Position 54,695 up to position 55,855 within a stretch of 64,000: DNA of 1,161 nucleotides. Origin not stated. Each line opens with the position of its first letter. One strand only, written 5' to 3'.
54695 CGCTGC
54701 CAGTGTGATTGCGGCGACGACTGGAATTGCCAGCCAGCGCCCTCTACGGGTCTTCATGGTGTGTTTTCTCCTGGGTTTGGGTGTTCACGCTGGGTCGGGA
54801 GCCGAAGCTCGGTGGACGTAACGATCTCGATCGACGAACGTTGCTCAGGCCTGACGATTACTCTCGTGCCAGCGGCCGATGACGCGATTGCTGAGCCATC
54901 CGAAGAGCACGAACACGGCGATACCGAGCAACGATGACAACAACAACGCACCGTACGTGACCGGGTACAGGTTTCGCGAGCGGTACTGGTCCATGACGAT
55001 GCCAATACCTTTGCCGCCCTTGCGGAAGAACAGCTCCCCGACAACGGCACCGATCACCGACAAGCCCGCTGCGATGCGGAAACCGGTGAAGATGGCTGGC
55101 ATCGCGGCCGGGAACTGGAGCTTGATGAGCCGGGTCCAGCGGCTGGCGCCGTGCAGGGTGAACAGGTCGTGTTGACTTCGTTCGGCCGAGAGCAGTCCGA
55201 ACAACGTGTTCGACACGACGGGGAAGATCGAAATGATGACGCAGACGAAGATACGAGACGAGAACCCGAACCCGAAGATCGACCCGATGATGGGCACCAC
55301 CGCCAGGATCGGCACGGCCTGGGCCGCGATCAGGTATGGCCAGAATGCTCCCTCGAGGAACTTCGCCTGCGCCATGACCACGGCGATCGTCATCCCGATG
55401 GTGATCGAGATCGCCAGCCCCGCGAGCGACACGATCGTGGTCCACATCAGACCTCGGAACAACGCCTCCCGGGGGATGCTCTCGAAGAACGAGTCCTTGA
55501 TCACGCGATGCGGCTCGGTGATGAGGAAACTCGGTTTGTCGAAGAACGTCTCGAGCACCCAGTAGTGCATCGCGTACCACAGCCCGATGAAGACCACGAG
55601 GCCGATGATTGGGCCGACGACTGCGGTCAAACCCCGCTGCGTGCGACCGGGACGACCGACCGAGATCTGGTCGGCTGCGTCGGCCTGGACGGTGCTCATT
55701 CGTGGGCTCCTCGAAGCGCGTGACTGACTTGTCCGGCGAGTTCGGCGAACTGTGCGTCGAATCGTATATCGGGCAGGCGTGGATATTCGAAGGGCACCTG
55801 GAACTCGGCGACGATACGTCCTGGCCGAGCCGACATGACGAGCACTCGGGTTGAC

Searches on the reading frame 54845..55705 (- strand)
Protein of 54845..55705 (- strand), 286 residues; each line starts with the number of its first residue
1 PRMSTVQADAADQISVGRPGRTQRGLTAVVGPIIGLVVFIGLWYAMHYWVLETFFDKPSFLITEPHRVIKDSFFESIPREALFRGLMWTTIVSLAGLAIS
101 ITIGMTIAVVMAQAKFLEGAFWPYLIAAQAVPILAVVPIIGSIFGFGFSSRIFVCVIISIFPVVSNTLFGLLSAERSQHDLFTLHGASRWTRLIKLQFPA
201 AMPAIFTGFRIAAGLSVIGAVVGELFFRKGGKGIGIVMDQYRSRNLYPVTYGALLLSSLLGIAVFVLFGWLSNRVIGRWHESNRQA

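Call 33: search_protein_families(library=pfam, proteins=[window:54845-55705:-], max_evalue=0.001)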
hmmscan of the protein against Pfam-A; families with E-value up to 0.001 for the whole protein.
window:54845-55705:- (286 aa): 1 family
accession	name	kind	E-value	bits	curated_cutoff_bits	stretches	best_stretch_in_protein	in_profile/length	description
PF00528.27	BPD_transp_1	-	7e-24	85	26.4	1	101-275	2-182/184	Binding-protein-dependent transport system inner membrane component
